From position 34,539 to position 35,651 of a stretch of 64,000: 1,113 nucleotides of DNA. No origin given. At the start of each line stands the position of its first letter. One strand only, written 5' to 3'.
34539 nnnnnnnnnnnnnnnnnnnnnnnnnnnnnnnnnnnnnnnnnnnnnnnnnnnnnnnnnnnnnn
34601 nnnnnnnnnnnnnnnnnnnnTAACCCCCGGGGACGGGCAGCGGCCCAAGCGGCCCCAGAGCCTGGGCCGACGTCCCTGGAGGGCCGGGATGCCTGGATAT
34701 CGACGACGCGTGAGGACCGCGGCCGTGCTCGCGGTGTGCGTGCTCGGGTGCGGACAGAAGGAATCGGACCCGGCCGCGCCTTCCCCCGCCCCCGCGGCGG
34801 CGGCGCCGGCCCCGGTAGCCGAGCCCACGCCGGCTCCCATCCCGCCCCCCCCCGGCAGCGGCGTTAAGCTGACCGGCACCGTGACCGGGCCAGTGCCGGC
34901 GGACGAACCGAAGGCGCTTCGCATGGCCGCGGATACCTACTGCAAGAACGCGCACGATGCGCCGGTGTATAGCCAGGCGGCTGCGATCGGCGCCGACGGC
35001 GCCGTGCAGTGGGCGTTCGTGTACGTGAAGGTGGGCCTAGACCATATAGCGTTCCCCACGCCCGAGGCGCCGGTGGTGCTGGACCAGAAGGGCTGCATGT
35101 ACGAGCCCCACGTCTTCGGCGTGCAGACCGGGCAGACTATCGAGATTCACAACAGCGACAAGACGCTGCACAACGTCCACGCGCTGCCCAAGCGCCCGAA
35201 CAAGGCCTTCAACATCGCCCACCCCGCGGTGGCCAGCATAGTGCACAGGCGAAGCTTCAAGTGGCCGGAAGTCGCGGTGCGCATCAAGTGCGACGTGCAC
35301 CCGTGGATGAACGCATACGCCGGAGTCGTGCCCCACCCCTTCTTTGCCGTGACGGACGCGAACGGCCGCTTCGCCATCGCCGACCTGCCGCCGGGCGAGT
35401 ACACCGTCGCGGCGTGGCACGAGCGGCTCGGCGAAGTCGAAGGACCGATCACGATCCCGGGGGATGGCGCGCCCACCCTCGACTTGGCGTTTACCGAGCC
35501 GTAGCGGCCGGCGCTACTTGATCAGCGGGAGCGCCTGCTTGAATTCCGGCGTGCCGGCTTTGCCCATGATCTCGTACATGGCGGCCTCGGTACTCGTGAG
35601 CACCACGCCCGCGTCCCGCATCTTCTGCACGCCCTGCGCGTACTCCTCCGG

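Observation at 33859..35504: DUF989/PuuD-like membrane protein paired with an amicyanin-like blue-copper lipoprotein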

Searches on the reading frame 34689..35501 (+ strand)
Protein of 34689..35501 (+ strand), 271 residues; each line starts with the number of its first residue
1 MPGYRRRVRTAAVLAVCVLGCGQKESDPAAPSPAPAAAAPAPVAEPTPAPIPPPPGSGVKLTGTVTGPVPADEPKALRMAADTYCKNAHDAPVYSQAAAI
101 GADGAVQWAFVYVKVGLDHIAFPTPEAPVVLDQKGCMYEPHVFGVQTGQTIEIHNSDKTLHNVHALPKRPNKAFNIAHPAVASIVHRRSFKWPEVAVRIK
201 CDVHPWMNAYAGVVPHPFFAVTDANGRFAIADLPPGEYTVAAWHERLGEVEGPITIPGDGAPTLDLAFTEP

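Call 5: search_protein_families(library=pfam, proteins=[window:34689-35501:+], max_evalue=1)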
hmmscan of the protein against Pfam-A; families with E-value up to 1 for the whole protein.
window:34689-35501:+ (271 aa): 7 families
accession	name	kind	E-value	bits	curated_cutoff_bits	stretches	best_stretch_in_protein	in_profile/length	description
PF13620.12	CarboxypepD_reg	-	2.2e-07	31.6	32.3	1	220-267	32-80/82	Carboxypeptidase regulatory-like domain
PF14686.12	fn3_3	-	0.00067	19.8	24.4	1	218-247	27-56/75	Polysaccharide lyase family 4, domain II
PF13715.12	CarbopepD_reg_2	-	0.013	15.9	32.2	1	220-242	28-50/88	CarboxypepD_reg-like domain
PF09430.16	EMC7_beta-sandw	-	0.022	15.4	26.6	1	216-244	19-47/122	ER membrane protein complex subunit 7, beta-sandwich domain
PF10670.15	DUF4198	-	0.1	13.2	34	1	215-245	178-208/209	Domain of unknown function (DUF4198)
PF13473.12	Cupredoxin_1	-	0.13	12.7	27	0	130-164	24-60/104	Cupredoxin-like domain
PF17802.7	SpaA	-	0.16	12.5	23.1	1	221-240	37-56/91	Prealbumin-like fold domain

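Call 6: search_protein_families(library=ncbifam, proteins=[window:34689-35501:+], max_evalue=1)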
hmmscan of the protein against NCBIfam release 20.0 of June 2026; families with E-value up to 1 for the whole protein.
window:34689-35501:+ (271 aa): 2 families
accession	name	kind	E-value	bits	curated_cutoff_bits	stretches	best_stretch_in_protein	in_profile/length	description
NF053526.1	Myco_lipo_LppK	equivalog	0.17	11.8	125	1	11-54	13-58/167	lipoprotein LppK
NF047847.2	SS_mature_LptM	equivalog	0.24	11.5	27.7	1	6-24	3-23/31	LPS translocon maturation chaperone LptM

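Call 7: search_solved_structures(query=window:34689-35501:+, max_evalue=10, show_alignments=3)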
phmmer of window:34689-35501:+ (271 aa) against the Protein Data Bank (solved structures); distinct sequences matched with E-value up to 10: 2.
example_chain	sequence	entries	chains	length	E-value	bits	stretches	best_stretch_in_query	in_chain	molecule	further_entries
6xkw_Y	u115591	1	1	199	0.17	14.7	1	26-126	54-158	Cytochrome c-type cyt cy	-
6xkx_p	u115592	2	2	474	4.5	10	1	26-126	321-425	Cbb3-type cytochrome c oxidase subunit CcoP,Cytochrome c-type cyt cy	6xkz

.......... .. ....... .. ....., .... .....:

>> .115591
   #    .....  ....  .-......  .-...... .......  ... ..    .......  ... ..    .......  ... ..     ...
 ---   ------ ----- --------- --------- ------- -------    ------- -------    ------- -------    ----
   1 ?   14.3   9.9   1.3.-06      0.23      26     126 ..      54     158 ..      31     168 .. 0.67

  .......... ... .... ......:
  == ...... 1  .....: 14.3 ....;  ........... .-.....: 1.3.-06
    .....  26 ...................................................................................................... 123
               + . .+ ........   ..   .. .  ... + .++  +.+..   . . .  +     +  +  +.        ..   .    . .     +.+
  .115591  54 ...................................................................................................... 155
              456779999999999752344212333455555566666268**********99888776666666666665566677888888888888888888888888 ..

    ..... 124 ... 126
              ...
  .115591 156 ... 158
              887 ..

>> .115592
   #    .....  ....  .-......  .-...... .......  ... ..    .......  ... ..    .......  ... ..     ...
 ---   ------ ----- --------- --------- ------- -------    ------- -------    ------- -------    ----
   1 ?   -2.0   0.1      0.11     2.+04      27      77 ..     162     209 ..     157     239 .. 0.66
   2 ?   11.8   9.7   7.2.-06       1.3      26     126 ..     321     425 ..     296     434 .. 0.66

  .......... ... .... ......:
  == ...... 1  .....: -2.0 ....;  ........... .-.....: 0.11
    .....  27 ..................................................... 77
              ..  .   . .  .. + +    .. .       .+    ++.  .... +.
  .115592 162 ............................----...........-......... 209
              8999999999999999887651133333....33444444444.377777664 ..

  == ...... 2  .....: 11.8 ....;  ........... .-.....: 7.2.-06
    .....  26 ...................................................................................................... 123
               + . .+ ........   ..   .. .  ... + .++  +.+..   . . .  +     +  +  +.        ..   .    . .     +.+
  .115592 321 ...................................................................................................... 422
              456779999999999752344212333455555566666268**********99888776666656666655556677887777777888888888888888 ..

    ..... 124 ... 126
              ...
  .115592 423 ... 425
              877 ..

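Call 9: find_homologous_proteins(query=window:34689-35501:+)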
Query window:34689-35501:+ (271 aa): 2545 proteins with E <= 0.001 among 8000 candidates; the best 120 are listed.
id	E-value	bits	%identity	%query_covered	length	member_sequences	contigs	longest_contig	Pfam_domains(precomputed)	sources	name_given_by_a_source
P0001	1.0e-180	618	100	100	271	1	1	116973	PF13620.13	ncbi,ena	-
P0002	1.9e-103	364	61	97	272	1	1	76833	PF13620.13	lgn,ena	-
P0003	6.0e-89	316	54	96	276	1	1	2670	PF13620.13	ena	-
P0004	1.2e-88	315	63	77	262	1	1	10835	PF13620.13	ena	-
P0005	6.3e-65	238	46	94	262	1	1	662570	PF13620.13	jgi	-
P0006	7.5e-65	237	47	94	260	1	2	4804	PF13620.13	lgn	-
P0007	1.7e-64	236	44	94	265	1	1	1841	PF13620.13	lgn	-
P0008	7.1e-64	234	50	78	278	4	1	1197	PF13715.13,PF14686.13,PF13620.13,PF22904.4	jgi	jgi:plastocyanin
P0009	3.1e-63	232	49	80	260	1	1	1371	PF14686.13,PF13620.13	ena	-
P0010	3.6e-63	232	46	99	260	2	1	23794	PF13620.13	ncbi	-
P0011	5.8e-63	231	52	77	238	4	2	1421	PF14686.13,PF13620.13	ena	-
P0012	6.6e-63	231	47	97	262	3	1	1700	PF14686.13,PF13620.13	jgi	jgi:plastocyanin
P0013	8.2e-63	231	46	97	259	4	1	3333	PF14686.13,PF13620.13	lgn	-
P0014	1.0e-62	230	50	77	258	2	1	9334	PF13620.13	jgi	jgi:plastocyanin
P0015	1.1e-62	230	50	77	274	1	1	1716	PF14686.13,PF13620.13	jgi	jgi:plastocyanin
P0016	3.6e-62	229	45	96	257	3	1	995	PF13620.13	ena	-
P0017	3.9e-62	228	50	78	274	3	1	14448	PF13715.13,PF14686.13,PF13620.13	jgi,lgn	jgi:hypothetical protein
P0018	5.6e-62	228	49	87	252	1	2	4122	PF13620.13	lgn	-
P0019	6.4e-62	228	50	82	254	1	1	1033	PF13715.13,PF14686.13,PF13620.13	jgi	jgi:plastocyanin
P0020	1.1e-61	227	51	77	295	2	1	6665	PF13620.13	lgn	-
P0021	1.3e-61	227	45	90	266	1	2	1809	PF13620.13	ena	-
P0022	2.0e-61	226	43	97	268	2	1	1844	PF13620.13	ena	-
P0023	2.5e-61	226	47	97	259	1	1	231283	PF13620.13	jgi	jgi:plastocyanin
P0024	2.8e-61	226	50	75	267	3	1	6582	PF13715.13,PF14686.13,PF13620.13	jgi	jgi:plastocyanin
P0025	2.9e-61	226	44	99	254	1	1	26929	PF13620.13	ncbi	-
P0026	3.0e-61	226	53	77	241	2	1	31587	PF14686.13,PF13620.13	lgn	-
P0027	3.0e-61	226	50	75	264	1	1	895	PF14686.13,PF13620.13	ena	-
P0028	3.3e-61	225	49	82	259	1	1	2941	PF13715.13,PF14686.13,PF13620.13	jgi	jgi:plastocyanin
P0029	3.4e-61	225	52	76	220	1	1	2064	PF13715.13,PF13620.13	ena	-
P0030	4.2e-61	225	47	93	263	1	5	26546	PF14686.13,PF13620.13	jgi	jgi:nitrous oxide reductase accessory protein NosL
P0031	4.3e-61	225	50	79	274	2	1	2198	PF13715.13,PF14686.13,PF13620.13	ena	-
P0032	4.5e-61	225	51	76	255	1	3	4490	PF14686.13,PF13620.13,PF22904.4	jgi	jgi:plastocyanin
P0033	5.3e-61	225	48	72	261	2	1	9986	PF13715.13,PF14686.13,PF13620.13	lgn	-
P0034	5.4e-61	225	48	92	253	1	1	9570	PF13715.13,PF14686.13,PF13620.13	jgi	jgi:plastocyanin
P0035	5.8e-61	225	51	77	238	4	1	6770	PF14686.13,PF13620.13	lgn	-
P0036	5.9e-61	225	50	81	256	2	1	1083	PF13715.13,PF14686.13,PF13620.13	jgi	jgi:plastocyanin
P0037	6.2e-61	225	42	98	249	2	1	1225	PF13620.13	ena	-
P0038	6.5e-61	224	48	79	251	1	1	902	PF13620.13,PF22904.4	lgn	-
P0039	6.7e-61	224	50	77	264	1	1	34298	PF14686.13,PF13620.13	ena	-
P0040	8.4e-61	224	49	76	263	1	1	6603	PF13715.13,PF14686.13,PF13620.13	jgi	jgi:plastocyanin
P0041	1.3e-60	223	50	77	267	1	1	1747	PF13620.13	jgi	jgi:hypothetical protein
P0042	1.4e-60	223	50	88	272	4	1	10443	PF13715.13,PF14686.13,PF13620.13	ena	-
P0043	1.4e-60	223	52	77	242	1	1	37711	PF14686.13,PF13620.13,PF09430.17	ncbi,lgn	-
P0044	1.5e-60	223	47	79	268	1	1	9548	PF13715.13,PF14686.13,PF13620.13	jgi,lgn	-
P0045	1.5e-60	223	51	80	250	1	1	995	PF14686.13,PF13620.13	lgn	-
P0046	1.6e-60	223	45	98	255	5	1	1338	PF14686.13,PF13620.13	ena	-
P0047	1.8e-60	223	47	83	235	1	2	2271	PF13715.13,PF14686.13,PF13620.13,PF22904.4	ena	-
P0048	1.9e-60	223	48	82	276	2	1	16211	PF13620.13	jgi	jgi:plastocyanin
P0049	2.0e-60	223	49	79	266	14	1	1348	PF13715.13,PF14686.13,PF13620.13,PF22904.4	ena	-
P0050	2.1e-60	223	49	80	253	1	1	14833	PF14686.13,PF13620.13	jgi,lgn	jgi:plastocyanin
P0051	2.3e-60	223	48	77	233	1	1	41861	PF13715.13,PF13620.13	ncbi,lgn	-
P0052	2.3e-60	223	48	97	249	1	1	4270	PF14686.13,PF13620.13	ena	-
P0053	2.7e-60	222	41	93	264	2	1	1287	PF13620.13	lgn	-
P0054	2.7e-60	222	53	72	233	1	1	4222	PF14686.13,PF13620.13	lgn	-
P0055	2.8e-60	222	46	98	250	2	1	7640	PF14686.13,PF13620.13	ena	-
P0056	3.3e-60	222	49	77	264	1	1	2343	PF13715.13,PF14686.13,PF13620.13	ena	-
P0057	3.5e-60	222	49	77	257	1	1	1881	PF14686.13,PF13620.13,PF09430.17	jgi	jgi:plastocyanin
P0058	3.7e-60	222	48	79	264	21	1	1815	PF13715.13,PF14686.13,PF13620.13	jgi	jgi:plastocyanin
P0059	4.8e-60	222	50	76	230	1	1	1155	PF13715.13,PF14686.13,PF13620.13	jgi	jgi:plastocyanin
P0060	5.1e-60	222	48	76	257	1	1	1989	PF13620.13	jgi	-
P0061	5.3e-60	221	49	97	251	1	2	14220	PF13715.13,PF13620.13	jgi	jgi:plastocyanin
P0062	5.6e-60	221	43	97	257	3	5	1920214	PF13620.13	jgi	jgi:plastocyanin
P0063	6.0e-60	221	47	97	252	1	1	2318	PF13715.13,PF14686.13,PF13620.13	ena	-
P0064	6.7e-60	221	48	79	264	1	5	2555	PF13715.13,PF14686.13,PF13620.13,PF22904.4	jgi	jgi:plastocyanin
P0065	6.8e-60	221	50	80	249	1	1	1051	PF13715.13,PF14686.13,PF13620.13,PF22904.4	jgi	jgi:plastocyanin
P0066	6.9e-60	221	50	80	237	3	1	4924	PF13620.13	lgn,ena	-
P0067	7.6e-60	221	44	96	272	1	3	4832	PF13620.13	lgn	-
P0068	7.8e-60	221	50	85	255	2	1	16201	PF14686.13,PF13620.13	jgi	jgi:plastocyanin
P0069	8.0e-60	221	48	76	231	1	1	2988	PF13715.13,PF13620.13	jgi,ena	-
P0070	8.6e-60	221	50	77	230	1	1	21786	PF13715.13,PF13620.13,PF22904.4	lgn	-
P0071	8.9e-60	221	48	79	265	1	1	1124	PF13715.13,PF14686.13,PF13620.13,PF22904.4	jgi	jgi:plastocyanin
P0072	9.4e-60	221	50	76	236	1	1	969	PF14686.13,PF13620.13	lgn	-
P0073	1.1e-59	220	46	94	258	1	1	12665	PF13620.13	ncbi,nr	ncbi:MAG: hypothetical protein EPO35_12250 [Acidobacteria bacterium]|nr:MAG: hypothetical protein EP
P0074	1.1e-59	220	46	86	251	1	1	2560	PF13715.13,PF13620.13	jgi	jgi:plastocyanin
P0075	1.2e-59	220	49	77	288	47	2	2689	PF14686.13,PF13620.13,PF09430.17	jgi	jgi:plastocyanin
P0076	1.2e-59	220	48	77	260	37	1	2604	PF13715.13,PF14686.13,PF13620.13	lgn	-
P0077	1.3e-59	220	48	89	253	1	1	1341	PF14686.13,PF13620.13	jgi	jgi:plastocyanin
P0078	1.3e-59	220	49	77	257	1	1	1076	PF13620.13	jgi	jgi:plastocyanin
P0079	1.5e-59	220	50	72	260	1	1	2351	PF13715.13,PF13620.13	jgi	jgi:plastocyanin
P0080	1.5e-59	220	50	81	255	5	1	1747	PF13715.13,PF14686.13,PF13620.13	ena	-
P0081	1.8e-59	220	49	77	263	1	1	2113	PF13715.13,PF13620.13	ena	-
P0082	1.8e-59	220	48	79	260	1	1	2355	PF13715.13,PF14686.13,PF13620.13,PF22904.4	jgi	jgi:plastocyanin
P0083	2.0e-59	220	47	80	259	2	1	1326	PF14686.13,PF13620.13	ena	-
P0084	2.1e-59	220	50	77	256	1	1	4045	PF13620.13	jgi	jgi:plastocyanin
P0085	2.2e-59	219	47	98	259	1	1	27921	PF13715.13,PF13620.13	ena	-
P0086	2.2e-59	219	51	75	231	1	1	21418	PF14686.13,PF13620.13,PF09430.17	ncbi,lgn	-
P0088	3.0e-59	219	46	98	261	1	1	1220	PF13715.13,PF14686.13,PF13620.13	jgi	jgi:plastocyanin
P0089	3.1e-59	219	54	76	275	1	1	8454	PF13620.13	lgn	-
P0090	3.3e-59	219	48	79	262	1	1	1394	PF13715.13,PF14686.13,PF13620.13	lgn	-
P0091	3.3e-59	219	49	80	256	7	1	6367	PF13715.13,PF14686.13,PF13620.13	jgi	-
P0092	3.3e-59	219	47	79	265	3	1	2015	PF13715.13,PF14686.13,PF13620.13,PF22904.4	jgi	jgi:plastocyanin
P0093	3.4e-59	219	49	77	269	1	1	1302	PF13620.13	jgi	jgi:plastocyanin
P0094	3.5e-59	219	52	73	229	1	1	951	PF14686.13,PF13620.13,PF09430.17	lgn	-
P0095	3.5e-59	219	52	76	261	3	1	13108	PF14686.13,PF13620.13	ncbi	-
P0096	3.5e-59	219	45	99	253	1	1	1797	PF14686.13,PF13620.13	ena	-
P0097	3.6e-59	219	47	98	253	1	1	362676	PF13715.13,PF14686.13,PF13620.13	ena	-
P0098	3.7e-59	219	45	95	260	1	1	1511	PF13715.13,PF14686.13,PF13620.13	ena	-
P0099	3.9e-59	219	44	99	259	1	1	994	PF14686.13,PF13620.13,PF09430.17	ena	-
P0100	4.0e-59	219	50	76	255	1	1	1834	PF14686.13,PF13620.13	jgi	jgi:plastocyanin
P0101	4.1e-59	219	44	95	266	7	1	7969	PF13715.13,PF14686.13,PF13620.13,PF22904.4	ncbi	-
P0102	4.3e-59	219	46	79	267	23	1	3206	PF14686.13,PF13620.13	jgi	jgi:plastocyanin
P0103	4.4e-59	218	46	98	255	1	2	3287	PF14686.13,PF13620.13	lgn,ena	-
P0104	4.4e-59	218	49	83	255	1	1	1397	PF13715.13,PF14686.13,PF13620.13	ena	-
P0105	4.9e-59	218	47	82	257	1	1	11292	PF13620.13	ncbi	-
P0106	5.0e-59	218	47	88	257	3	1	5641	PF14686.13,PF13620.13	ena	-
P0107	5.1e-59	218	48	91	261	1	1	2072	PF13620.13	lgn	-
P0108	5.1e-59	218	46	92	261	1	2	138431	PF14686.13,PF13620.13,PF09430.17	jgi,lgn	jgi:plastocyanin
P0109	5.3e-59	218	48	78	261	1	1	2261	PF14686.13,PF13620.13,PF09430.17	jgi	jgi:hypothetical protein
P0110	5.5e-59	218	48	79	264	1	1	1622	PF14686.13,PF13620.13,PF22904.4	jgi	jgi:plastocyanin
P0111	6.0e-59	218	49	79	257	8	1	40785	PF13715.13,PF14686.13,PF13620.13,PF22904.4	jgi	jgi:plastocyanin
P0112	6.3e-59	218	50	80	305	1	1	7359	PF13620.13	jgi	jgi:hypothetical protein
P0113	6.5e-59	218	52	73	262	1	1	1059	PF14686.13,PF13620.13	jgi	jgi:plastocyanin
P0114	6.5e-59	218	51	72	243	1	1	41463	PF13715.13,PF14686.13,PF13620.13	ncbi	-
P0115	6.6e-59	218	47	79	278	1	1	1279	PF13715.13,PF14686.13,PF13620.13,PF22904.4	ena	-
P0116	7.3e-59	218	48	80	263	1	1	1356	PF13620.13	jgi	jgi:plastocyanin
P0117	8.5e-59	218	46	81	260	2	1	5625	PF13620.13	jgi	jgi:plastocyanin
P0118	8.5e-59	218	52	72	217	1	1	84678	PF13715.13,PF14686.13,PF13620.13,PF22904.4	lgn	-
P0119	9.0e-59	217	47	97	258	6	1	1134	PF13620.13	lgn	-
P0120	9.5e-59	217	49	83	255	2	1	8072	PF14686.13,PF13620.13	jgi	jgi:plastocyanin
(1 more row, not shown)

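Call 14: find_related_loci(query=A2, collection=metagenome_contigs, flank=8000)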
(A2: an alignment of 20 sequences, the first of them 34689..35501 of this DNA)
Query A2 (271 aa) in metagenome_contigs; peptide patterns used: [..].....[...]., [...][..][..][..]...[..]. (x = any residue, [..] = any of these).
600 stretches matched a pattern (row limit reached: there are more); 591 encode a relative of the query (tblastn E <= 1e-3); the best 80 are kept; 80 distinct loci.
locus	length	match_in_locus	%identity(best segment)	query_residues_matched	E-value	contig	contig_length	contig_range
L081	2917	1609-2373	48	11-268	1e-66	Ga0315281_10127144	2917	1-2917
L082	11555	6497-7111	50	61-268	3e-64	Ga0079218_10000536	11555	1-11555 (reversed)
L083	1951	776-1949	49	53-269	2e-65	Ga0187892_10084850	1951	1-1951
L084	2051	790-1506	46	28-269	4e-64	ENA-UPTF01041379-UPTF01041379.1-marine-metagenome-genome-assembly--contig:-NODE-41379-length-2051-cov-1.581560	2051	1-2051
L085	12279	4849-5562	47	37-269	2e-62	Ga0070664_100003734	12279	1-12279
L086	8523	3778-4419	50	51-268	3e-62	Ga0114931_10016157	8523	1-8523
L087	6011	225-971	43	14-271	5e-62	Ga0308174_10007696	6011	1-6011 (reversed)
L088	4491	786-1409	52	63-269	8e-62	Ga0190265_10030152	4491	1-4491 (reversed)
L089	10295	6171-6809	45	53-268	4e-61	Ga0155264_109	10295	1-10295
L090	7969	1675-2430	44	11-268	7e-61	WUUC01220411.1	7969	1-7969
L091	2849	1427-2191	42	7-269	1e-60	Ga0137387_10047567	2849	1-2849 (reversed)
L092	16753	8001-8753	42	14-271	4e-60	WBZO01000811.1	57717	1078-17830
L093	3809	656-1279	46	62-268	3e-60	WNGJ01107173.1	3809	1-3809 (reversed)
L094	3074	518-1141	46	60-269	8e-60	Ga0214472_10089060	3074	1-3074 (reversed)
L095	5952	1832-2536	45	36-271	2e-59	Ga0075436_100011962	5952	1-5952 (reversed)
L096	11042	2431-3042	50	61-269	3e-59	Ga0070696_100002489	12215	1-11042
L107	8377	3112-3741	46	61-271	3e-58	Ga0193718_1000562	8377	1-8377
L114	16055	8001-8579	46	74-268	1e-57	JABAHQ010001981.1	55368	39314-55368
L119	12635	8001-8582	47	61-256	7e-57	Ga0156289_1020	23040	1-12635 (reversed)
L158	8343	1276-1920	44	57-268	3e-54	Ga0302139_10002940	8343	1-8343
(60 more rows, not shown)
